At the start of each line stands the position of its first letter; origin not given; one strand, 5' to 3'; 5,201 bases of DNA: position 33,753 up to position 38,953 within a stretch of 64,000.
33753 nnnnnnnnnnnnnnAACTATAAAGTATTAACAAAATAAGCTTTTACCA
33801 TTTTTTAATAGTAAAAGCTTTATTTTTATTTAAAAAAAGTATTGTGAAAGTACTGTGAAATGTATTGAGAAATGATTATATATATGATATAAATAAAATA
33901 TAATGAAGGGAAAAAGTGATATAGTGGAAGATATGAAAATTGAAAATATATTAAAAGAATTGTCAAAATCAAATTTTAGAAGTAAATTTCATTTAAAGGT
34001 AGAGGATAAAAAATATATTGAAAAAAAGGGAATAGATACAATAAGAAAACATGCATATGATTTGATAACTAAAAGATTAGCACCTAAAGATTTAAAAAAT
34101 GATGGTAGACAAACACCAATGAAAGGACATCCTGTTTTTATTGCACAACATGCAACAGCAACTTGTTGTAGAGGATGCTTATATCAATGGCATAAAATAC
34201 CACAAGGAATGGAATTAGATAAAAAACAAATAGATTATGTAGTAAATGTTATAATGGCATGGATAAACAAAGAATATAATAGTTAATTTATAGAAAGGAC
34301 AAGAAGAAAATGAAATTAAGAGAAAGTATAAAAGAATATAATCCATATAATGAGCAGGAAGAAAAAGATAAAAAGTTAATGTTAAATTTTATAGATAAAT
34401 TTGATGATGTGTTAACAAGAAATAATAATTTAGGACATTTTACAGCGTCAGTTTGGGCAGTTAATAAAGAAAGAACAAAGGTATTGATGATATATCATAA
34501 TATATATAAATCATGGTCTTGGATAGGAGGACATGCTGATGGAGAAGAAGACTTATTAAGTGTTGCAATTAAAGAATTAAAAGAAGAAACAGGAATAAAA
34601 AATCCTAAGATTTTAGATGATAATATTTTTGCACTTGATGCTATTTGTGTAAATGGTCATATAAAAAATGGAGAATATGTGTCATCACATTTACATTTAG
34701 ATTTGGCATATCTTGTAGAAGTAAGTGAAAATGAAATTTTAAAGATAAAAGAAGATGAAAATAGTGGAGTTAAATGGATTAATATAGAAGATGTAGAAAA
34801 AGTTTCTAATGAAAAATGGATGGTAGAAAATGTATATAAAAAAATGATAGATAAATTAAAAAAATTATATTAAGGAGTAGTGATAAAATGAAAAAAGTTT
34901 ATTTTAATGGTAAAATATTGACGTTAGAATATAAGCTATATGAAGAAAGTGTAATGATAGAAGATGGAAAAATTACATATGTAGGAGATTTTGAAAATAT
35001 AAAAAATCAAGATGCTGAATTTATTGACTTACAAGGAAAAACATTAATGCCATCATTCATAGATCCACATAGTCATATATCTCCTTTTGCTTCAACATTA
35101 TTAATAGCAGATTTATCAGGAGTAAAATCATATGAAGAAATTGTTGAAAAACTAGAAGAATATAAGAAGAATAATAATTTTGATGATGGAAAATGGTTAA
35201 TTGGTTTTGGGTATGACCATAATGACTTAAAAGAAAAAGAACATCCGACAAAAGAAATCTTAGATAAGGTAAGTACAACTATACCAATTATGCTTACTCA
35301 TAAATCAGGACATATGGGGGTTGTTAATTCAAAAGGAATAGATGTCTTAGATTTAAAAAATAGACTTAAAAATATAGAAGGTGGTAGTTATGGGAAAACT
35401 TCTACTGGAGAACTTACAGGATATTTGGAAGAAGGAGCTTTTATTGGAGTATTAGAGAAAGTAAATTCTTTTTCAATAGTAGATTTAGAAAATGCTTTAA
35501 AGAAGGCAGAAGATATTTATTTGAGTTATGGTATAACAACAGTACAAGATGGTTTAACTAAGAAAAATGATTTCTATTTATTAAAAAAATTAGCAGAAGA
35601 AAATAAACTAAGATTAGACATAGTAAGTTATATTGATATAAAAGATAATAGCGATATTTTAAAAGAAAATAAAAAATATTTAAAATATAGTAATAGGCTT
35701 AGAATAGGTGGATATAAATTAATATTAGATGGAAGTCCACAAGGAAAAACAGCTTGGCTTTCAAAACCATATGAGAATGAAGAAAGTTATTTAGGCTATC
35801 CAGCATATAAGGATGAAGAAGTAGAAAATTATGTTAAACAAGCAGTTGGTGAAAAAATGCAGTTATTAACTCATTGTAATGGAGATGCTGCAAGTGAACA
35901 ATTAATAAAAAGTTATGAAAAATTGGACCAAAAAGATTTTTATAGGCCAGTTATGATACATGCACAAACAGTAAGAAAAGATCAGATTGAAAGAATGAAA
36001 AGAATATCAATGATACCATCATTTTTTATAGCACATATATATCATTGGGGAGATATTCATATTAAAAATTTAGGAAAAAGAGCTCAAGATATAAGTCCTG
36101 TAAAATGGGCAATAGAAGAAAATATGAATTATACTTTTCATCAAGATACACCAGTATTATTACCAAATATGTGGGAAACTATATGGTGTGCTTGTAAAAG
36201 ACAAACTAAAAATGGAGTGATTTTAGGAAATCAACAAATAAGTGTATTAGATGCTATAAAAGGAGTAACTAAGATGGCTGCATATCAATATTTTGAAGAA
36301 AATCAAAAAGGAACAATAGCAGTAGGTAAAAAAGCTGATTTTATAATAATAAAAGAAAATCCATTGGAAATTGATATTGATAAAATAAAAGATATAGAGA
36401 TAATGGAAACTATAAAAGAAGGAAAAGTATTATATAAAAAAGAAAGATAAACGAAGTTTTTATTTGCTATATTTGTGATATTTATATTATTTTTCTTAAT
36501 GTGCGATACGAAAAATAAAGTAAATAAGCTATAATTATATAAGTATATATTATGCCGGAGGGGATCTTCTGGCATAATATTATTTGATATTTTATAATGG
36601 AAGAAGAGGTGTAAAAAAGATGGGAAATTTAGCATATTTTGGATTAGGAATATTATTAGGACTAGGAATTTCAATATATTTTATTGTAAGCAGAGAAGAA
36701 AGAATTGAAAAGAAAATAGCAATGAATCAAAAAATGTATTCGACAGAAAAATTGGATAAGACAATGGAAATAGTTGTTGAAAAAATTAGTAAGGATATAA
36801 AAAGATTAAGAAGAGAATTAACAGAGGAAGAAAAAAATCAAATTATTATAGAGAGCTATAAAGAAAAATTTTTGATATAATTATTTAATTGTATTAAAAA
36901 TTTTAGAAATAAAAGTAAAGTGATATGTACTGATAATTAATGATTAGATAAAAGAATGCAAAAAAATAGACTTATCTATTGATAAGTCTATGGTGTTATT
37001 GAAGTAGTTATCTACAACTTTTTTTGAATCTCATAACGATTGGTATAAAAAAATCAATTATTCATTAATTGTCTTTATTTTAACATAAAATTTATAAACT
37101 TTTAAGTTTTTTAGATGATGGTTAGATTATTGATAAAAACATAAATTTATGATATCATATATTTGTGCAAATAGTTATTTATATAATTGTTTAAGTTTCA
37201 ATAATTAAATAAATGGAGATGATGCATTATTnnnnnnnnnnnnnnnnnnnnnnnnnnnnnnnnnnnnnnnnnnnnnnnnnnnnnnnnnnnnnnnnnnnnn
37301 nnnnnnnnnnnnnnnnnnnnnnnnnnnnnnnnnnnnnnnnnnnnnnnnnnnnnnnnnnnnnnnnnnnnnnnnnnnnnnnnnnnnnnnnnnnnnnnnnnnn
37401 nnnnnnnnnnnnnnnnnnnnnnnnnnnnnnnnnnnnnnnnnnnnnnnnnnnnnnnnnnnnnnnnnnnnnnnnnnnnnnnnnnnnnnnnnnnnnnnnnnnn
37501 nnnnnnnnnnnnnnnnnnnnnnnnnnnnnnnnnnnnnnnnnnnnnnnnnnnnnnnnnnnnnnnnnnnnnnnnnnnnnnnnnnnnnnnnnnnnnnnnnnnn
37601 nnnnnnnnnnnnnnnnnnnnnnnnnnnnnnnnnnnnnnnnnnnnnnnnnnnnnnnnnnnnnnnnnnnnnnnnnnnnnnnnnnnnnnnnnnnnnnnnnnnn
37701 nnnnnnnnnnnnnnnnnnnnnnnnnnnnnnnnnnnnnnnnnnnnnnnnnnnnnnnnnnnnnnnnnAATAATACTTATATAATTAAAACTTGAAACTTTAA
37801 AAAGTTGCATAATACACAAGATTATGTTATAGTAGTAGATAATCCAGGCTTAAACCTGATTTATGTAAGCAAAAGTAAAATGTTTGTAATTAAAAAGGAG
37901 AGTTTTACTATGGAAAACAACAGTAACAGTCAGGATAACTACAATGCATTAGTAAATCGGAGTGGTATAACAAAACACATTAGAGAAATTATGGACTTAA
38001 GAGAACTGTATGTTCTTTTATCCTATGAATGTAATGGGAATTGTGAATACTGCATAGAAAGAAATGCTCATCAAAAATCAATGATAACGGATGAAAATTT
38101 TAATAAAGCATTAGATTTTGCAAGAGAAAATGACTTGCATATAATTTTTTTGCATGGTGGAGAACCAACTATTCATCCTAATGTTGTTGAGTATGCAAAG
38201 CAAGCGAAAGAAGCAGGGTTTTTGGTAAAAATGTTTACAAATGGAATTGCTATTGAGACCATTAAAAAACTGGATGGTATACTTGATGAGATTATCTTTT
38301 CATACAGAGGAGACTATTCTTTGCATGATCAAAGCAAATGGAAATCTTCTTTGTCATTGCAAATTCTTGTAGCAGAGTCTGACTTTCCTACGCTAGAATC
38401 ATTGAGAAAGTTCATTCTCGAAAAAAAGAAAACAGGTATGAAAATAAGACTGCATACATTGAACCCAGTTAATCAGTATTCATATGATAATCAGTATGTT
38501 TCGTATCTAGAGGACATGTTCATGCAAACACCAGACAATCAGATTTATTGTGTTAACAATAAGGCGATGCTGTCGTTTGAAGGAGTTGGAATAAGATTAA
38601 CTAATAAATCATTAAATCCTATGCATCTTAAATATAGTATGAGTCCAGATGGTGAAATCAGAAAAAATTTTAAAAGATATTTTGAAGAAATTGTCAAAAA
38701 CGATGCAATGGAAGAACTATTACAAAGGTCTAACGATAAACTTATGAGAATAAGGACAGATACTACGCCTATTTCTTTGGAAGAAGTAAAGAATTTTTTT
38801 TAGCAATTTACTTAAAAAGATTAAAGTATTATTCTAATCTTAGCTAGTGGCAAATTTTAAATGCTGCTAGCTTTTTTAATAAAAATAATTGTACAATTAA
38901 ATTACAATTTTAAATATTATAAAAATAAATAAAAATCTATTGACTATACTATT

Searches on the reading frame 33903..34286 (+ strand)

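Call 9: search_protein_families(library=pfam, proteins=[window:33903-34286:+], max_evalue=0.001)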
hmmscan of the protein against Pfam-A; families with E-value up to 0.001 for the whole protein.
window:33903-34286:+ (127 aa): 1 family
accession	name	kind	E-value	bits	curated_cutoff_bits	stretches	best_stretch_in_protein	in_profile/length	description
PF13811.11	DUF4186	-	3.2e-52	175.6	25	1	15-122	2-109/109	Domain of unknown function (DUF4186)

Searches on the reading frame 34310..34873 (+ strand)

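Call 9: search_protein_families(library=pfam, proteins=[window:34310-34873:+], max_evalue=0.001)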
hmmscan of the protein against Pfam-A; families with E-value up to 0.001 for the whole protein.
window:34310-34873:+ (187 aa): 1 family
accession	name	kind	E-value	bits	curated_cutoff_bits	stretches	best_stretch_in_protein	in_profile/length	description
PF00293.34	NUDIX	-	1.8e-11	44.6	21.1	1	45-169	5-120/134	NUDIX domain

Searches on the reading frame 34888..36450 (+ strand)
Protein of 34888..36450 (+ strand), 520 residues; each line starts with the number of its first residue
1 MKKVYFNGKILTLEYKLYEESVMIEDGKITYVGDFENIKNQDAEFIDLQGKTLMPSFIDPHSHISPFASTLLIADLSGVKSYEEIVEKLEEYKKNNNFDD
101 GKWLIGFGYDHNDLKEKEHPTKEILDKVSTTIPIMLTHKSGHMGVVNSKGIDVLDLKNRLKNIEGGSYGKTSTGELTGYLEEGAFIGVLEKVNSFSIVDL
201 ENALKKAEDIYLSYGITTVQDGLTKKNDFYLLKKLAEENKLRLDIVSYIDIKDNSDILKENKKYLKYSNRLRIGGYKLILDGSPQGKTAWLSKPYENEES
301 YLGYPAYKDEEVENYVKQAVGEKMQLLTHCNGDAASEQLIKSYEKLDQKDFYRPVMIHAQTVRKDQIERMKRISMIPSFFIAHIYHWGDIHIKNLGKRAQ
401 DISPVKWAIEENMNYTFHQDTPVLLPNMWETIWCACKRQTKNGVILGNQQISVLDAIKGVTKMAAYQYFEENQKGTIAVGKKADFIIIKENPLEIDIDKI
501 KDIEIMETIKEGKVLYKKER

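Call 9: search_protein_families(library=pfam, proteins=[window:34888-36450:+], max_evalue=0.001)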
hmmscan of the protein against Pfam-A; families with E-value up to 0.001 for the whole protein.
window:34888-36450:+ (520 aa): 2 families
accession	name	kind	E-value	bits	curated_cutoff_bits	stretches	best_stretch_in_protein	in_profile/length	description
PF07969.17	Amidohydro_3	-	2.3e-94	318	29.7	1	44-516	1-472/472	Amidohydrolase family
PF01979.26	Amidohydro_1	-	2.4e-12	47.2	25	1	305-514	130-344/345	Amidohydrolase family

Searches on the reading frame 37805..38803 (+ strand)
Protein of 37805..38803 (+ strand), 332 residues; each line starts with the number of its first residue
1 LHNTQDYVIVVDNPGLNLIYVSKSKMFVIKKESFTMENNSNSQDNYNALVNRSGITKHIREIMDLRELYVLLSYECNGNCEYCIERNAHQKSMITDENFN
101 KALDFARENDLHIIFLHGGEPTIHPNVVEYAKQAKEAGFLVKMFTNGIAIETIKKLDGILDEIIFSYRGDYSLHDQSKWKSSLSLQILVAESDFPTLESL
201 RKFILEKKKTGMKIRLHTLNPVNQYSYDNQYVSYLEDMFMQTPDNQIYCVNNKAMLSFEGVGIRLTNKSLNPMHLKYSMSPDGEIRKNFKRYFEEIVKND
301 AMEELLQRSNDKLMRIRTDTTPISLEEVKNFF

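Call 40: search_protein_families(library=ncbifam, proteins=[window:37805-38803:+], max_evalue=1e-10)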
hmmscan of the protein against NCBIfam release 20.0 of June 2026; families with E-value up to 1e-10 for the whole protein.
window:37805-38803:+ (332 aa): 2 families
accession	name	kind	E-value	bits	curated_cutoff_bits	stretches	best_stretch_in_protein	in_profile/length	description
TIGR04317.1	W_rSAM_matur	equivalog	9e-16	57.9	380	1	63-167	1-110/349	tungsten cofactor oxidoreductase radical SAM maturase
NF038283.1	viperin_w_prok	equivalog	1.3e-11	44.2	180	1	74-167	10-114/281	viperin family antiviral radical SAM protein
